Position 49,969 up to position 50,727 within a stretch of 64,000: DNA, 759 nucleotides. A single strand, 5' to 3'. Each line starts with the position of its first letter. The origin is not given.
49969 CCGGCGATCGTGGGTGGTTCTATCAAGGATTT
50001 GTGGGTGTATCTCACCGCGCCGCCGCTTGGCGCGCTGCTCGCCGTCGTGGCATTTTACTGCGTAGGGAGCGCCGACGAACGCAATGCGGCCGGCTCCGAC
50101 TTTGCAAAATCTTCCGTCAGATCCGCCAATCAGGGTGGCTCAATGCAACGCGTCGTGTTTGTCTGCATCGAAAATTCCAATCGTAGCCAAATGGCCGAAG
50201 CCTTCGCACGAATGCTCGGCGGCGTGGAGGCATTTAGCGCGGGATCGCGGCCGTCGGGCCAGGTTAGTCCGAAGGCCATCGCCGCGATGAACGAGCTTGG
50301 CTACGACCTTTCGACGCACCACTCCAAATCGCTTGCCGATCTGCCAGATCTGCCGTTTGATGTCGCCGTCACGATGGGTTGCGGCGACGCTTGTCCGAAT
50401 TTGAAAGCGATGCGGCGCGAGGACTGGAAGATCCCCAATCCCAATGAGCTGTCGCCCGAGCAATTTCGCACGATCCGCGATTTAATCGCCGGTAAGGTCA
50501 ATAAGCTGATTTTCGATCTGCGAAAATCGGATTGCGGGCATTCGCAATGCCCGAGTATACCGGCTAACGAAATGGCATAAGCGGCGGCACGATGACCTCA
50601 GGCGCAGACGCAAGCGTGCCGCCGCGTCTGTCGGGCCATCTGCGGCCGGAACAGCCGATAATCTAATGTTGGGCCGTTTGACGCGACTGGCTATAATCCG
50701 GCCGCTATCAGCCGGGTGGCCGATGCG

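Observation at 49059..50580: arsR-regulated aquaglyceroporin::ArsC channel-enzyme fusion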

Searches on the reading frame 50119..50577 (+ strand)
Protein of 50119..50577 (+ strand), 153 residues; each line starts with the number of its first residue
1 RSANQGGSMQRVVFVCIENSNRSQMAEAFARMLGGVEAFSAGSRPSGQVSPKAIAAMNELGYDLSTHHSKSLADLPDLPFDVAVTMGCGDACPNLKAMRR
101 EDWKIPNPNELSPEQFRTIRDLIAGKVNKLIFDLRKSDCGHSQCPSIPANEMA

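Call 16: search_solved_structures(query=window:50119-50577:+, max_evalue=0.001, show_alignments=4)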
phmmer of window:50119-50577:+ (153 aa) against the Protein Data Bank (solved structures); distinct sequences matched with E-value up to 0.001: 15.
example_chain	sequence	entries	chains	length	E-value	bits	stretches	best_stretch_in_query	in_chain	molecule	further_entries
2l17_A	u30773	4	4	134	7.2e-19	71.3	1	6-132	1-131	Arsenate reductase | Glutaredoxin arsenate reductase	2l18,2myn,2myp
2l19_A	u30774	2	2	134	1.2e-18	70.6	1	6-132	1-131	Arsenate reductase | Glutaredoxin arsenate reductase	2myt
3t38_A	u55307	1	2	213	2.6e-18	69.5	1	9-131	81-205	Arsenate Reductase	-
2myu_A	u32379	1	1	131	1.1e-17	67.4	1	9-132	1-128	Glutaredoxin arsenate reductase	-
1lju_A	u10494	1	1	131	5.2e-13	52.3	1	11-129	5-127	arsenate reductase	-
1ljl_A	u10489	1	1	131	7.2e-13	51.8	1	11-129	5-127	arsenate reductase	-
1lk0_A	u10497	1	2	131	1.2e-12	51.1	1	11-129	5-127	arsenate reductase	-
2cd7_A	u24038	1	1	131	9.5e-12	48.2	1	11-129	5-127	PROTEIN ARSC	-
1jf8_A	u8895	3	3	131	1.3e-11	47.8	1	11-129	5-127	arsenate reductase | Protein arsC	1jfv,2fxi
1rxe_A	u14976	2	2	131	2.5e-11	46.8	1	11-129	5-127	Arsenate reductase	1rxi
3rh0_A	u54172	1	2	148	2.7e-11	46.7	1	5-131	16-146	ARSENATE REDUCTASE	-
1jl3_A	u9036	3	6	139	2.1e-10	43.8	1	12-111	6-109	ARSENATE REDUCTASE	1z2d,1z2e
2ipa_B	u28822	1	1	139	7.5e-09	38.8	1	12-111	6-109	Protein arsC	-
1y1l_A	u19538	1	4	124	0.00011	25.3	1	11-131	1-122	arsenate reductase (arsC)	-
4egs_A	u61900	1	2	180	0.00015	24.8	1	6-76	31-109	Ribose 5-phosphate isomerase RpiB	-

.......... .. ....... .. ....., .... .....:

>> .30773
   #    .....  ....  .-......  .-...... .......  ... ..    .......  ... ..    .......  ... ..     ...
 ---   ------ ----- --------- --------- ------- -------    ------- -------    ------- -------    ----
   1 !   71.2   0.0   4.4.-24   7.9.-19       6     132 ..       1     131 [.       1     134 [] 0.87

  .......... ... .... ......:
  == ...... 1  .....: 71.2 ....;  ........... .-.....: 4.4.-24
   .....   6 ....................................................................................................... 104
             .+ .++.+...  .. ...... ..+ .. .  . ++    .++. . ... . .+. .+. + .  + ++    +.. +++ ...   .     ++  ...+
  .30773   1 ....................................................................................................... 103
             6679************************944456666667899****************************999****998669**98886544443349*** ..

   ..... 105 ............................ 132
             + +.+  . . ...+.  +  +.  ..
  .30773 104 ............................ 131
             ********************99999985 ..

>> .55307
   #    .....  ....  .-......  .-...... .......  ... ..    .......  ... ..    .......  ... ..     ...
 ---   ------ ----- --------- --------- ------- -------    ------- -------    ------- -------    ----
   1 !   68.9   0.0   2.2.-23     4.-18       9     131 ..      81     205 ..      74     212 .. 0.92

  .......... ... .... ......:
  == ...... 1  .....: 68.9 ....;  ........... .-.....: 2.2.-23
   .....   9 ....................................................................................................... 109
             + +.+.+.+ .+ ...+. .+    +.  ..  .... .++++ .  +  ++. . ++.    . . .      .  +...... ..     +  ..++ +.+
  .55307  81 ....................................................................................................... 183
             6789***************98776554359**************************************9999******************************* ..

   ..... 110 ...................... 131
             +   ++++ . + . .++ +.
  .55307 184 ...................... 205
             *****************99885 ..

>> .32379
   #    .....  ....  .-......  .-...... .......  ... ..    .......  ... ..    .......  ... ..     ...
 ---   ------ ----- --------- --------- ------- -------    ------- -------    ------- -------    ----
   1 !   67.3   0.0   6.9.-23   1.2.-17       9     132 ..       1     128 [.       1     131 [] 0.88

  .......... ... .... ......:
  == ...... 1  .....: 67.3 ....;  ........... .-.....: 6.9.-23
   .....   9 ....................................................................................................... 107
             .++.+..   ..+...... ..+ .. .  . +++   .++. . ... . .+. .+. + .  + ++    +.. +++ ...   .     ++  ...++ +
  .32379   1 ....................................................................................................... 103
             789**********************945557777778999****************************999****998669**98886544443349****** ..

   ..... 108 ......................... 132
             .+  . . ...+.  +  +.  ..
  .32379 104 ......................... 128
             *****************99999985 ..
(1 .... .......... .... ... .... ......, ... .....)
